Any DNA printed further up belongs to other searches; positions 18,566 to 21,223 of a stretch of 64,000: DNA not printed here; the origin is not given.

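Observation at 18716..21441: Phage-borne Lon protease followed by a free-standing six-repeat DnaJ-type zinc-finger protein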

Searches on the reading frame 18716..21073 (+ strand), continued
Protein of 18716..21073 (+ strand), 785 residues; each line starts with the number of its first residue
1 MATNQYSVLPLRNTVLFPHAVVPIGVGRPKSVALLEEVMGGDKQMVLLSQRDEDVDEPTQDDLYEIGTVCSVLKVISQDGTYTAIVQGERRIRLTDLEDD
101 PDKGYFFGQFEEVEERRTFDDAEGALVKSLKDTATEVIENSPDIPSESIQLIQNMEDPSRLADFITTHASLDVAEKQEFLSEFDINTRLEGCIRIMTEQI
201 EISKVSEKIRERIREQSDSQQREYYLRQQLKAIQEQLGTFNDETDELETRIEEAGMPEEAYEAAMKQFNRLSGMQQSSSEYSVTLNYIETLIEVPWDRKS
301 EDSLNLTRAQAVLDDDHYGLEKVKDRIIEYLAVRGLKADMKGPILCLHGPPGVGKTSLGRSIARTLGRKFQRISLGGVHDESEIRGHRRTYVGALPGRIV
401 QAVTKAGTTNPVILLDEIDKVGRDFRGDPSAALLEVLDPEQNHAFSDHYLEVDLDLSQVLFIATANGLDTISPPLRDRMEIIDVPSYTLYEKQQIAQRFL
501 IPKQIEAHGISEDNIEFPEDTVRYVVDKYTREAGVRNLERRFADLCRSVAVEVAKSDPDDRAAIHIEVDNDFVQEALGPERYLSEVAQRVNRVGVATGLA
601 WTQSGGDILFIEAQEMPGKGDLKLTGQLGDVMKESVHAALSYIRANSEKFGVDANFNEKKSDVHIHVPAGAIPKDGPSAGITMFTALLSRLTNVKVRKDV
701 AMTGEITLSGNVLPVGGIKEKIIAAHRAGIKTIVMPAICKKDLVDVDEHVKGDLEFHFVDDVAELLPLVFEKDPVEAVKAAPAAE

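Call 16: find_homologous_proteins(query=window:18716-21073:+, max_evalue=1e-100)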
Query window:18716-21073:+ (785 aa): 7998 proteins with E <= 1e-100 among 8000 candidates; the best 120 are listed.
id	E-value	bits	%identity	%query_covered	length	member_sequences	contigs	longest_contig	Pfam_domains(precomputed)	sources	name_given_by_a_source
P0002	0.0e+0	1739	100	100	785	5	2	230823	PF02190.23,PF05362.20,PF00004.36,PF22667.3,PF07728.21,PF13191.13,PF13541.13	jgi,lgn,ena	-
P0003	0.0e+0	1335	75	99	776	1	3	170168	PF02190.23,PF05362.20,PF00004.36,PF22667.3,PF05496.19,PF07728.21,PF13191.13,PF13541.13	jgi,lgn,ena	-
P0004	0.0e+0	1332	76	98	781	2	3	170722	PF07724.21,PF02190.23,PF07726.18,PF05362.20,PF00004.36,PF22667.3,PF05496.19,PF07728.21,PF13191.13,PF13541.13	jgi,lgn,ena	-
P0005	0.0e+0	1322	74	99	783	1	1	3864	PF07724.21,PF02190.23,PF07726.18,PF05362.20,PF00004.36,PF22667.3,PF05496.19,PF07728.21,PF13191.13,PF13541.13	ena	-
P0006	0.0e+0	1315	74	99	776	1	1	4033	PF07724.21,PF02190.23,PF05362.20,PF00004.36,PF22667.3,PF05496.19,PF07728.21,PF13191.13,PF13541.13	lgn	-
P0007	0.0e+0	1284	73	99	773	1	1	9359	PF07724.21,PF02190.23,PF07726.18,PF05362.20,PF00004.36,PF22667.3,PF05496.19,PF07728.21,PF13191.13,PF13541.13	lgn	-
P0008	0.0e+0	1243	70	99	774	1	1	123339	PF02190.23,PF08298.18,PF05362.20,PF00004.36,PF13401.13,PF22667.3,PF05496.19,PF07728.21,PF13191.13,PF13541.13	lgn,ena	-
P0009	0.0e+0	1231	72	98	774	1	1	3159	PF07724.21,PF02190.23,PF08298.18,PF05362.20,PF00004.36,PF22667.3,PF05496.19,PF07728.21,PF13191.13,PF13541.13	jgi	-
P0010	0.0e+0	1209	70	98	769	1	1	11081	PF07724.21,PF02190.23,PF05362.20,PF00004.36,PF22667.3,PF05496.19,PF07728.21,PF13541.13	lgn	-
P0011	0.0e+0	1205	-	-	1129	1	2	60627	PF02190.23,PF05362.20,PF14528.12,PF00004.36,PF22667.3,PF13541.13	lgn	-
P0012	0.0e+0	1179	67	98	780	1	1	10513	PF07724.21,PF02190.23,PF05362.20,PF00004.36,PF22667.3,PF07728.21,PF13541.13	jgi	jgi:ATP-dependent Lon protease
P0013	0.0e+0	1081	63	99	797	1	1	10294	PF07724.21,PF02190.23,PF08298.18,PF05362.20,PF00004.36,PF22667.3,PF05496.19,PF07728.21,PF13541.13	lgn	-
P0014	0.0e+0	1024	61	98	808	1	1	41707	PF07724.21,PF02190.23,PF05362.20,PF00004.36,PF22667.3,PF05496.19,PF07728.21,PF13541.13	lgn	-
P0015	0.0e+0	1013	60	98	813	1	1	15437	PF02190.23,PF05362.20,PF00004.36,PF22667.3,PF07728.21,PF13191.13,PF13541.13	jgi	jgi:ATP-dependent Lon protease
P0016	2.8e-298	1010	59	98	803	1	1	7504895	PF02190.23,PF05362.20,PF00004.36,PF22667.3,PF07728.21,PF13191.13,PF13541.13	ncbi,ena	-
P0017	5.6e-298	1009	60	98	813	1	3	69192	PF02190.23,PF05362.20,PF00004.36,PF22667.3,PF07728.21,PF13191.13,PF13541.13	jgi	jgi:ATP-dependent Lon protease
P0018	6.4e-298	1009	59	99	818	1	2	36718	PF02190.23,PF08298.18,PF05362.20,PF00004.36,PF22667.3,PF05496.19,PF07728.21,PF13541.13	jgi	jgi:ATP-dependent Lon protease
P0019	8.4e-298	1008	58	98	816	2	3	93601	PF02190.23,PF08298.18,PF05362.20,PF00004.36,PF22667.3,PF07728.21,PF13191.13,PF13541.13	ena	-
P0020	1.4e-297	1007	59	98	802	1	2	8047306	PF02190.23,PF05362.20,PF00004.36,PF22667.3,PF07728.21,PF13191.13,PF13541.13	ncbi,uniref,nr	ncbi:endopeptidase La [Persicimonas caeni]|uniref:Lon protease n=1 Tax=Persicimonas caeni TaxID=2292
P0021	1.7e-297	1007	58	99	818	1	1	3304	PF07724.21,PF02190.23,PF05362.20,PF00004.36,PF13401.13,PF22667.3,PF07728.21,PF13541.13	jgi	jgi:ATP-dependent Lon protease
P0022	3.6e-297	1006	59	98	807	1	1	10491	PF02190.23,PF05362.20,PF00004.36,PF22667.3,PF07728.21,PF13191.13,PF13541.13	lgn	-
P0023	4.1e-297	1006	60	98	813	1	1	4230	PF02190.23,PF05362.20,PF00004.36,PF22667.3,PF07728.21,PF13191.13,PF13541.13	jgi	jgi:ATP-dependent Lon protease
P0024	5.8e-297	1005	59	98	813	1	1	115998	PF02190.23,PF05362.20,PF00004.36,PF22667.3,PF07728.21,PF13191.13,PF13541.13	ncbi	-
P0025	8.0e-297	1005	59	98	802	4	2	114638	PF02190.23,PF05362.20,PF00004.36,PF22667.3,PF07728.21,PF13191.13,PF13541.13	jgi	jgi:ATP-dependent Lon protease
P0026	1.1e-296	1005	60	98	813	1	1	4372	PF02190.23,PF05362.20,PF00004.36,PF22667.3,PF07728.21,PF13191.13,PF13541.13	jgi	jgi:ATP-dependent Lon protease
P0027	2.3e-296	1004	60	97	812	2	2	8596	PF02190.23,PF08298.18,PF05362.20,PF00004.36,PF22667.3,PF07728.21,PF13191.13,PF13541.13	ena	-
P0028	2.3e-296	1003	59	99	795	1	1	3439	PF07724.21,PF02190.23,PF05362.20,PF00004.36,PF22667.3,PF07728.21,PF13191.13,PF13541.13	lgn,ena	-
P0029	1.2e-295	1001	59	99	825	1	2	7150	PF07724.21,PF02190.23,PF05362.20,PF00004.36,PF22667.3,PF07728.21,PF13191.13,PF13541.13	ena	-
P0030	1.4e-295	1001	59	98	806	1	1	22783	PF02190.23,PF05362.20,PF00004.36,PF22667.3,PF07728.21,PF13191.13,PF13541.13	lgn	-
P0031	2.5e-295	1000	59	98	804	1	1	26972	PF07724.21,PF02190.23,PF08298.18,PF05362.20,PF00004.36,PF13401.13,PF22667.3,PF07728.21,PF13191.13,PF13541.13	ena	-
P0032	3.2e-295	1000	59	98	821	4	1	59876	PF07724.21,PF02190.23,PF05362.20,PF00004.36,PF22667.3,PF07728.21,PF13191.13,PF13541.13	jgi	jgi:ATP-dependent Lon protease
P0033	3.3e-295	1000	59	98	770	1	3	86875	PF02190.23,PF05362.20,PF00004.36,PF13401.13,PF22667.3,PF07728.21,PF13541.13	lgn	-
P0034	4.1e-295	999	59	98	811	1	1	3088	PF07724.21,PF02190.23,PF05362.20,PF00004.36,PF13401.13,PF22667.3,PF05496.19,PF07728.21,PF13191.13,PF13541.13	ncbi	-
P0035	6.4e-295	999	57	100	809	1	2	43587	PF02190.23,PF05362.20,PF00004.36,PF22667.3,PF07728.21,PF13191.13,PF13541.13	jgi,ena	jgi:ATP-dependent Lon protease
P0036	7.9e-295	998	59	98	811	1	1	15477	PF02190.23,PF05362.20,PF00004.36,PF22667.3,PF07728.21,PF13191.13,PF13541.13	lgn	-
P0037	1.5e-294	998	58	98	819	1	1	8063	PF07724.21,PF02190.23,PF05362.20,PF00004.36,PF22667.3,PF07728.21,PF13191.13,PF13541.13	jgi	jgi:ATP-dependent Lon protease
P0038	1.7e-294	997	59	99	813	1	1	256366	PF02190.23,PF05362.20,PF00004.36,PF22667.3,PF07728.21,PF13191.13,PF13541.13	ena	-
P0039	2.2e-294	997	58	98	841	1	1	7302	PF07724.21,PF02190.23,PF05362.20,PF00004.36,PF22667.3,PF07728.21,PF13191.13,PF13541.13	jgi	-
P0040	3.6e-294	996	58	98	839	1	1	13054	PF07724.21,PF02190.23,PF05362.20,PF00004.36,PF22667.3,PF07728.21,PF13191.13,PF13541.13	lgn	-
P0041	3.9e-294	996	58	99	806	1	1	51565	PF02190.23,PF05362.20,PF00004.36,PF22667.3,PF07728.21,PF13191.13,PF13541.13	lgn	-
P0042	4.8e-294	996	58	98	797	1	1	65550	PF02190.23,PF05362.20,PF00004.36,PF22667.3,PF07728.21,PF13191.13,PF13541.13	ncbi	-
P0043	8.5e-294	995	58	97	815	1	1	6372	PF02190.23,PF08298.18,PF05362.20,PF00004.36,PF22667.3,PF07728.21,PF13191.13,PF13541.13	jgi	-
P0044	9.1e-294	995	59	98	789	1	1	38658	PF02190.23,PF05362.20,PF00004.36,PF13401.13,PF22667.3,PF07728.21,PF13191.13,PF13541.13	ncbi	-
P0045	9.3e-294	995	58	98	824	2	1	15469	PF07724.21,PF02190.23,PF05362.20,PF00004.36,PF22667.3,PF07728.21,PF13541.13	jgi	jgi:ATP-dependent Lon protease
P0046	9.6e-294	995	59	98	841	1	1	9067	PF07724.21,PF02190.23,PF05362.20,PF00004.36,PF22667.3,PF07728.21,PF13191.13,PF13541.13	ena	-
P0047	1.1e-293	995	58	97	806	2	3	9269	PF02190.23,PF08298.18,PF05362.20,PF00004.36,PF22667.3,PF07728.21,PF13191.13,PF13541.13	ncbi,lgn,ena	-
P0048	1.2e-293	995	58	98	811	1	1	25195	PF02190.23,PF05362.20,PF00004.36,PF22667.3,PF07728.21,PF13191.13,PF13541.13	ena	-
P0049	1.3e-293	994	58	98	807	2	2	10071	PF02190.23,PF05362.20,PF00004.36,PF22667.3,PF07728.21,PF13191.13,PF13541.13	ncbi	ncbi:MAG: endopeptidase La [Persicimonas sp.]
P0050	1.4e-293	994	58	98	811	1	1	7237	PF07724.21,PF02190.23,PF05362.20,PF00004.36,PF22667.3,PF07728.21,PF13541.13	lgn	-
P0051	1.5e-293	994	59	98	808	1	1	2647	PF02190.23,PF05362.20,PF00004.36,PF22667.3,PF07728.21,PF13191.13,PF13541.13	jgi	jgi:ATP-dependent Lon protease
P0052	2.1e-293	994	58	98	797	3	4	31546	PF07724.21,PF02190.23,PF08298.18,PF05362.20,PF00004.36,PF22667.3,PF07728.21,PF13191.13,PF13541.13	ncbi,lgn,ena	-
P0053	2.4e-293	993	59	98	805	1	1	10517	PF02190.23,PF05362.20,PF00004.36,PF13401.13,PF22667.3,PF07728.21,PF13191.13,PF13541.13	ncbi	-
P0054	2.5e-293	993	59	98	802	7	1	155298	PF07724.21,PF02190.23,PF05362.20,PF00004.36,PF22667.3,PF07728.21,PF13191.13,PF13541.13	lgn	-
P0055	3.0e-293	993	59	98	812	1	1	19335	PF02190.23,PF05362.20,PF00004.36,PF22667.3,PF07728.21,PF13541.13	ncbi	-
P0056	9.2e-293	992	58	98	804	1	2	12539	PF02190.23,PF05362.20,PF00004.36,PF22667.3,PF07728.21,PF13191.13,PF13541.13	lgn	-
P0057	1.1e-292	991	58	98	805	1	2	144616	PF07724.21,PF02190.23,PF05362.20,PF00004.36,PF22667.3,PF07728.21,PF13541.13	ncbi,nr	ncbi:MAG: endopeptidase La [Bradymonadaceae bacterium]|nr:endopeptidase La [Lujinxingiaceae bacteriu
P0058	2.2e-292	990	59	98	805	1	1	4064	PF02190.23,PF05362.20,PF00004.36,PF22667.3,PF07728.21,PF13191.13,PF13541.13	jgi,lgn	jgi:ATP-dependent Lon protease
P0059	2.8e-292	990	59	97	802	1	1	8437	PF02190.23,PF05362.20,PF00004.36,PF22667.3,PF07728.21,PF13191.13,PF13541.13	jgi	jgi:ATP-dependent Lon protease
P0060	4.2e-292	989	58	98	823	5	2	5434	PF02190.23,PF08298.18,PF05362.20,PF00004.36,PF22667.3,PF07728.21,PF13191.13,PF13541.13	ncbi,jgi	jgi:ATP-dependent Lon protease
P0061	5.5e-292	989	58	98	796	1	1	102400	PF07724.21,PF02190.23,PF08298.18,PF05362.20,PF00004.36,PF22667.3,PF07728.21,PF13191.13,PF13541.13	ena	-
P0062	9.3e-292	988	58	98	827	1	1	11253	PF07724.21,PF02190.23,PF05362.20,PF00004.36,PF22667.3,PF07728.21,PF13191.13,PF13541.13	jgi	jgi:ATP-dependent Lon protease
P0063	9.9e-292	988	59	97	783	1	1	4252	PF02190.23,PF05362.20,PF00004.36,PF22667.3,PF07728.21,PF13191.13,PF13541.13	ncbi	ncbi:MAG: endopeptidase La, partial [Myxococcota bacterium]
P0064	1.5e-291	988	58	99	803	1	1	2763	PF02190.23,PF05362.20,PF00004.36,PF22667.3,PF07728.21,PF13191.13,PF13541.13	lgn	-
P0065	1.6e-291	988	58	98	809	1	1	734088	PF02190.23,PF05362.20,PF00004.36,PF22667.3,PF07728.21,PF13191.13,PF13541.13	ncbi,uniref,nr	ncbi:endopeptidase La [Lujinxingia litoralis]|uniref:Lon protease n=1 Tax=Lujinxingia litoralis TaxI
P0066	1.6e-291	988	58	98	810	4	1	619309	PF02190.23,PF05362.20,PF00004.36,PF22667.3,PF07728.21,PF13191.13,PF13541.13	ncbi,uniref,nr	ncbi:endopeptidase La [Lujinxingia vulgaris]|uniref:Lon protease n=2 Tax=Lujinxingia vulgaris TaxID=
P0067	2.6e-291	987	57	99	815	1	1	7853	PF02190.23,PF08298.18,PF05362.20,PF00004.36,PF22667.3,PF07728.21,PF13191.13,PF13541.13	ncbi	-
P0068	3.3e-291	986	58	98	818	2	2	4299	PF07724.21,PF02190.23,PF05362.20,PF00004.36,PF22667.3,PF07728.21,PF13191.13,PF13541.13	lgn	-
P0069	4.4e-291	986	58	98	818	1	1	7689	PF07724.21,PF02190.23,PF05362.20,PF00004.36,PF22667.3,PF07728.21,PF13191.13,PF13541.13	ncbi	-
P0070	6.1e-291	986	58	98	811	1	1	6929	PF07724.21,PF02190.23,PF05362.20,PF00004.36,PF22667.3,PF07728.21,PF13541.13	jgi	jgi:ATP-dependent Lon protease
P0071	6.7e-291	985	58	98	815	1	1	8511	PF02190.23,PF05362.20,PF00004.36,PF22667.3,PF07728.21,PF13191.13,PF13541.13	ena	-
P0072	6.9e-291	985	58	98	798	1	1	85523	PF02190.23,PF08298.18,PF05362.20,PF00004.36,PF22667.3,PF07728.21,PF13191.13,PF13541.13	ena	-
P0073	7.6e-291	985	58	98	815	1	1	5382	PF02190.23,PF05362.20,PF00004.36,PF22667.3,PF07728.21,PF13191.13,PF13541.13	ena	-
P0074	1.2e-290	985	58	98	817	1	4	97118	PF07724.21,PF02190.23,PF05362.20,PF00004.36,PF22667.3,PF07728.21,PF13191.13,PF13541.13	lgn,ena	-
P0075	1.8e-290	984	58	98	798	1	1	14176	PF07724.21,PF02190.23,PF08298.18,PF05362.20,PF00004.36,PF13401.13,PF22667.3,PF07728.21,PF13191.13,PF13541.13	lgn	-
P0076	1.8e-290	984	58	98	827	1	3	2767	PF07724.21,PF02190.23,PF05362.20,PF00004.36,PF22667.3,PF07728.21,PF13541.13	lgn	-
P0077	2.4e-290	984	59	97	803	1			PF02190.23,PF05362.20,PF00004.36,PF22667.3,PF07728.21,PF13191.13,PF13541.13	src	-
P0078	3.5e-290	983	58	98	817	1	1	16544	PF07724.21,PF02190.23,PF05362.20,PF00004.36,PF22667.3,PF07728.21,PF13191.13,PF13541.13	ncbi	-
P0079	3.6e-290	983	58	98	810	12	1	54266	PF07724.21,PF02190.23,PF08298.18,PF05362.20,PF00004.36,PF22667.3,PF07728.21,PF13191.13,PF13541.13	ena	-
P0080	3.7e-290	983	58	98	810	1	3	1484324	PF02190.23,PF05362.20,PF00004.36,PF22667.3,PF07728.21,PF13191.13,PF13541.13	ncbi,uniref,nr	ncbi:endopeptidase La [Bradymonadaceae bacterium TMQ3]|uniref:Lon protease n=1 Tax=Lujinxingia sedim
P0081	4.5e-290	983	-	-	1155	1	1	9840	PF02190.23,PF05362.20,PF00004.36,PF22667.3,PF13541.13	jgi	jgi:ATP-dependent Lon protease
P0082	7.4e-290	982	59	97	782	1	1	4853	PF02190.23,PF05362.20,PF00004.36,PF22667.3,PF07728.21,PF13191.13,PF13541.13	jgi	jgi:ATP-dependent Lon protease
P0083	1.6e-289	981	59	97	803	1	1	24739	PF02190.23,PF05362.20,PF00004.36,PF22667.3,PF07728.21,PF13191.13,PF13541.13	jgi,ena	-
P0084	2.4e-289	980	58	98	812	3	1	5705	PF02190.23,PF08298.18,PF05362.20,PF00004.36,PF22667.3,PF07728.21,PF13191.13,PF13541.13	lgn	-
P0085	2.8e-289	980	59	98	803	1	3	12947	PF02190.23,PF05362.20,PF00004.36,PF22667.3,PF07728.21,PF13191.13,PF13541.13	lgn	-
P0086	3.1e-289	980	58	98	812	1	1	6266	PF02190.23,PF08298.18,PF05362.20,PF00004.36,PF22667.3,PF07728.21,PF13191.13,PF13541.13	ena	-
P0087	3.2e-289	980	58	97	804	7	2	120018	PF07724.21,PF02190.23,PF05362.20,PF00004.36,PF22667.3,PF07728.21,PF13191.13,PF13541.13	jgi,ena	-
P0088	1.5e-288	978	57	98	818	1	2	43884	PF07724.21,PF02190.23,PF05362.20,PF00004.36,PF13401.13,PF22667.3,PF07728.21,PF13541.13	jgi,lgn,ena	-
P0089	1.7e-288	977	56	99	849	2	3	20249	PF07724.21,PF02190.23,PF08298.18,PF05362.20,PF00004.36,PF22667.3,PF05496.19,PF07728.21,PF13191.13,PF13541.13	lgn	-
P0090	4.5e-288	976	58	98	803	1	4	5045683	PF02190.23,PF05362.20,PF00004.36,PF22667.3,PF07728.21,PF13191.13,PF13541.13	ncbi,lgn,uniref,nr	ncbi:endopeptidase La [Bradymonas sediminis]|uniref:Lon protease n=1 Tax=Bradymonas sediminis TaxID=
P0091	7.0e-288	975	55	99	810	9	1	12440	PF02190.23,PF08298.18,PF05362.20,PF00004.36,PF13401.13,PF22667.3,PF07728.21,PF13191.13,PF13541.13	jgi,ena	-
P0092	2.9e-287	973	59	96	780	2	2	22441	PF07724.21,PF02190.23,PF05362.20,PF00004.36,PF22667.3,PF05496.19,PF07728.21,PF13541.13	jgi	-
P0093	3.8e-287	973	57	98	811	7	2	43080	PF07724.21,PF02190.23,PF05362.20,PF00004.36,PF22667.3,PF07728.21,PF13191.13,PF13541.13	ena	-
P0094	4.1e-287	973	58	98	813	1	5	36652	PF02190.23,PF05362.20,PF00004.36,PF22667.3,PF07728.21,PF13541.13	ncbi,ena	-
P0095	4.8e-287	973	59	97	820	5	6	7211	PF02190.23,PF08298.18,PF05362.20,PF00004.36,PF22667.3,PF05496.19,PF07728.21,PF13191.13,PF13541.13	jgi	jgi:ATP-dependent Lon protease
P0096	8.5e-287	972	57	98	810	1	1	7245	PF07724.21,PF02190.23,PF05362.20,PF00004.36,PF22667.3,PF07728.21,PF13191.13,PF13541.13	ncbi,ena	-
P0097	3.5e-286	970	56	98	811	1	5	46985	PF07724.21,PF02190.23,PF05362.20,PF00004.36,PF22667.3,PF07728.21,PF13191.13,PF13541.13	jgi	jgi:ATP-dependent Lon protease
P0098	4.3e-286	970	58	98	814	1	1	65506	PF13173.13,PF07724.21,PF02190.23,PF05362.20,PF00004.36,PF22667.3,PF07728.21,PF13191.13,PF13541.13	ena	-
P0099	5.7e-286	969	57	99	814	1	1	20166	PF07724.21,PF02190.23,PF05362.20,PF00004.36,PF22667.3,PF07728.21,PF13191.13,PF13541.13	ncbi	-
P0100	1.1e-285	968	56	100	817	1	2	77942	PF07724.21,PF02190.23,PF05362.20,PF00004.36,PF22667.3,PF07728.21,PF13191.13,PF13541.13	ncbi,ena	-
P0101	2.0e-285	967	57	98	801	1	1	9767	PF07724.21,PF02190.23,PF08298.18,PF05362.20,PF00004.36,PF13401.13,PF22667.3,PF05496.19,PF07728.21,PF13541.13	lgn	-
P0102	4.8e-285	966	57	99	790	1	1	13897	PF07724.21,PF02190.23,PF05362.20,PF00004.36,PF22667.3,PF05496.19,PF07728.21,PF13541.13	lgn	-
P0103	1.1e-284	965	57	98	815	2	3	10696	PF07724.21,PF02190.23,PF05362.20,PF00004.36,PF22667.3,PF07728.21,PF13191.13,PF13541.13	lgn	-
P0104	1.5e-284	964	56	98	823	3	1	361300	PF07724.21,PF02190.23,PF05362.20,PF00004.36,PF22667.3,PF07728.21,PF13541.13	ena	-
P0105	2.0e-284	964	56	100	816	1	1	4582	PF02190.23,PF05362.20,PF00004.36,PF22667.3,PF07728.21,PF13541.13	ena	-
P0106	3.1e-284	963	56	99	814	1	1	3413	PF02190.23,PF05362.20,PF00004.36,PF22667.3,PF07728.21,PF13191.13,PF13541.13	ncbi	-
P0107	4.2e-284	963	57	98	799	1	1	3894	PF02190.23,PF05362.20,PF00004.36,PF22667.3,PF07728.21,PF13191.13,PF13541.13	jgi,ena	-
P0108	1.3e-283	961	57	97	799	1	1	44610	PF02190.23,PF05362.20,PF00004.36,PF22667.3,PF05496.19,PF07728.21,PF13191.13,PF13541.13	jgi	jgi:ATP-dependent Lon protease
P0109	2.0e-283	961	56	98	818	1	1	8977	PF07724.21,PF02190.23,PF08298.18,PF05362.20,PF00004.36,PF22667.3,PF05496.19,PF07728.21,PF13191.13,PF13541.13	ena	-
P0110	2.6e-283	960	56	99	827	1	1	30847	PF07724.21,PF02190.23,PF05362.20,PF00004.36,PF22667.3,PF07728.21,PF13541.13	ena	-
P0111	2.0e-282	957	56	100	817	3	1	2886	PF07724.21,PF02190.23,PF05362.20,PF00004.36,PF22667.3,PF07728.21,PF13191.13,PF13541.13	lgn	-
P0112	4.1e-281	953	56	99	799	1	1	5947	PF07724.21,PF02190.23,PF05362.20,PF00004.36,PF22667.3,PF05496.19,PF07728.21,PF13541.13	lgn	-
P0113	4.6e-281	953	55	99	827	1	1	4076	PF07724.21,PF02190.23,PF08298.18,PF05362.20,PF00004.36,PF22667.3,PF07728.21,PF13541.13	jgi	jgi:ATP-dependent Lon protease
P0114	5.5e-280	949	55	99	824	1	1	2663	PF07724.21,PF02190.23,PF08298.18,PF05362.20,PF00004.36,PF22667.3,PF07728.21,PF13541.13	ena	-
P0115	5.6e-280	949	55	99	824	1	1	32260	PF07724.21,PF02190.23,PF08298.18,PF05362.20,PF00004.36,PF22667.3,PF07728.21,PF13541.13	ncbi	-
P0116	9.8e-280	949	55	97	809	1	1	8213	PF02190.23,PF05362.20,PF00004.36,PF22667.3,PF07728.21,PF13541.13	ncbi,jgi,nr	ncbi:MAG: endopeptidase La [Myxococcota bacterium]|jgi:ATP-dependent Lon protease|nr:endopeptidase L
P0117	9.9e-280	949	56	98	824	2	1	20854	PF07724.21,PF02190.23,PF05362.20,PF00004.36,PF22667.3,PF07728.21,PF13541.13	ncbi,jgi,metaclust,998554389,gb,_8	metaclust:\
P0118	1.2e-279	948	55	99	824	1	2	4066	PF07724.21,PF02190.23,PF08298.18,PF05362.20,PF00004.36,PF22667.3,PF07728.21,PF13541.13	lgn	-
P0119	1.2e-279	948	56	97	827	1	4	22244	PF07724.21,PF02190.23,PF05362.20,PF00004.36,PF22667.3,PF07728.21,PF13541.13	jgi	jgi:ATP-dependent Lon protease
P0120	2.7e-279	947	-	-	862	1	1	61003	PF02190.23,PF05362.20,PF00004.36,PF13401.13,PF22667.3,PF07728.21,PF13191.13,PF13541.13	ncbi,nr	ncbi:MAG: endopeptidase La [Bradymonadales bacterium]|nr:endopeptidase La [Bradymonadales bacterium]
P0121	7.4e-279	946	56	99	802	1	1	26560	PF07724.21,PF02190.23,PF05362.20,PF00004.36,PF13401.13,PF22667.3,PF05496.19,PF07728.21,PF13191.13,PF13541.13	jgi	-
